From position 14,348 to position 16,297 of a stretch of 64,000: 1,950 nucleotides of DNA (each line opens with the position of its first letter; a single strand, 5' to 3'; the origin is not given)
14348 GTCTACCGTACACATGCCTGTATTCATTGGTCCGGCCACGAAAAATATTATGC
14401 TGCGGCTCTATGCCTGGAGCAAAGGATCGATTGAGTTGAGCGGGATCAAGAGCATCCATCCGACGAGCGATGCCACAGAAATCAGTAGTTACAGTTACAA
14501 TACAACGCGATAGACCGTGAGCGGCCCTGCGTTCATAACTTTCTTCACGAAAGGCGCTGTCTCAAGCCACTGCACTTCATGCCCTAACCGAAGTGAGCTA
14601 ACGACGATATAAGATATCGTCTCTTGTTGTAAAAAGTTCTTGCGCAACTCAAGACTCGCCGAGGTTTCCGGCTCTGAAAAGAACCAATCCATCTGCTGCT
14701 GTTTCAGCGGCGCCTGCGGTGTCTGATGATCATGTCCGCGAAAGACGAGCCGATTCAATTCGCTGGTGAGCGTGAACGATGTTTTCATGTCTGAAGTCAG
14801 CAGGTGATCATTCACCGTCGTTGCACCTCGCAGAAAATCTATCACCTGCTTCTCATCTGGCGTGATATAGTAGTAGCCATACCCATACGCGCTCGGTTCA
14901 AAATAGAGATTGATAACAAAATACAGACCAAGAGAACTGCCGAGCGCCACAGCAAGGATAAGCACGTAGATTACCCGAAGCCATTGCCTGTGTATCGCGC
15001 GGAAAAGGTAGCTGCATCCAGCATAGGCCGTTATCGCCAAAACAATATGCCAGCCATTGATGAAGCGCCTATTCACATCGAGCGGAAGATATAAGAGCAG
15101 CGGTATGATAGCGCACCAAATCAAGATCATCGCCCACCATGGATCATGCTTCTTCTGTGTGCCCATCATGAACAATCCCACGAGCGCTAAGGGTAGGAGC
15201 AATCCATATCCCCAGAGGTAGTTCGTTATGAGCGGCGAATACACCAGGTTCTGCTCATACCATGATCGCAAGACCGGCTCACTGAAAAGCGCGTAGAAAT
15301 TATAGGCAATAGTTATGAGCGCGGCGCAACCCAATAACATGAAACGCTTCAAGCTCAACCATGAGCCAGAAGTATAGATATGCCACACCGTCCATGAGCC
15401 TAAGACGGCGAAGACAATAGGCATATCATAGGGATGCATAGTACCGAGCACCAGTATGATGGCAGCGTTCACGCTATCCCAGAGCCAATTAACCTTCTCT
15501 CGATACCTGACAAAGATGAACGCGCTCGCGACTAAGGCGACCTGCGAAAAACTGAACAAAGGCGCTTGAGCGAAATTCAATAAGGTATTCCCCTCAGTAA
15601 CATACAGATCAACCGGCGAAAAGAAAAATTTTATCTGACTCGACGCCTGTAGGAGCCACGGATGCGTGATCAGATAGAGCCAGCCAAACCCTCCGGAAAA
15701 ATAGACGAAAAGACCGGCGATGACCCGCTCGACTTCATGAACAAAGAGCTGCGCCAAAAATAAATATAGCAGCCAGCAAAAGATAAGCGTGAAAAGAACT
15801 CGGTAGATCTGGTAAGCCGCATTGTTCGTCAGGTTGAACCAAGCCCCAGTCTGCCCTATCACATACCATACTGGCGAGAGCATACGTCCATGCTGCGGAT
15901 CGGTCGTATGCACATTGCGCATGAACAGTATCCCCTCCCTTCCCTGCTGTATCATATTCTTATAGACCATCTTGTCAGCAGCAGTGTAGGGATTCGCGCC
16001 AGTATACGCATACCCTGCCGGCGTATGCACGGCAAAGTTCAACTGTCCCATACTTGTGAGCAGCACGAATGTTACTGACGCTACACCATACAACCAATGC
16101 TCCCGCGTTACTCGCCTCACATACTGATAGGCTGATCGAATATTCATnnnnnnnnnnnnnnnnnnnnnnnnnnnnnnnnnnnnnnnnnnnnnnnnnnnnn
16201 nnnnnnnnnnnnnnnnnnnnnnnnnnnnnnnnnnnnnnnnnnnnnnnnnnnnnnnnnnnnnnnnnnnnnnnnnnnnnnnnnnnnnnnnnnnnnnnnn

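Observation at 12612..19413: Four consecutive large polytopic GT-C-like membrane proteins, including a tandem paralog pair with 4-nt overlap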

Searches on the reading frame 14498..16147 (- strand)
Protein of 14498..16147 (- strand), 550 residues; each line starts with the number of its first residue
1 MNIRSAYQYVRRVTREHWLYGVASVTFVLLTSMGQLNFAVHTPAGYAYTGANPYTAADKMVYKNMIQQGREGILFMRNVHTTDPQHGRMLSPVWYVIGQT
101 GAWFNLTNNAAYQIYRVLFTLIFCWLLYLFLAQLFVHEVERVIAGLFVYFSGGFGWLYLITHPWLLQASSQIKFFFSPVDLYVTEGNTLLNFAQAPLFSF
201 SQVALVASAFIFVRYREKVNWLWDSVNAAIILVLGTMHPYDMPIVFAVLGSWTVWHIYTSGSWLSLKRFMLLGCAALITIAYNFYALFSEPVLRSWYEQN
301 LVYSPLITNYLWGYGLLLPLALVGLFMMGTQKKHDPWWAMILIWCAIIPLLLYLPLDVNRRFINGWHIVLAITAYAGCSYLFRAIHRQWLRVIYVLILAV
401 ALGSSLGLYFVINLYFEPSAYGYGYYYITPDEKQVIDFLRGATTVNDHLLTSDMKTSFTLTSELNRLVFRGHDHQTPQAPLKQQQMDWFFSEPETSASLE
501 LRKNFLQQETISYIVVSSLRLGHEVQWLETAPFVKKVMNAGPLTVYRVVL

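Call 3: search_protein_families(library=pfam, proteins=[window:14498-16147:-], max_evalue=1)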
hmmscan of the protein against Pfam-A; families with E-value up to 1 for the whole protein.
window:14498-16147:- (550 aa): 0 families

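Call 4: search_protein_families(library=ncbifam, proteins=[window:14498-16147:-], max_evalue=1)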
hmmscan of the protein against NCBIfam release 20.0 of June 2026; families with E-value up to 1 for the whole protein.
window:14498-16147:- (550 aa): 1 family
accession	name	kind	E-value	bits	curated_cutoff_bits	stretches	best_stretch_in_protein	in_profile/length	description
NF008824.1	PRK11874.1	equivalog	0.087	12.9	25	1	392-410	4-22/30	cytochrome b6-f complex subunit PetL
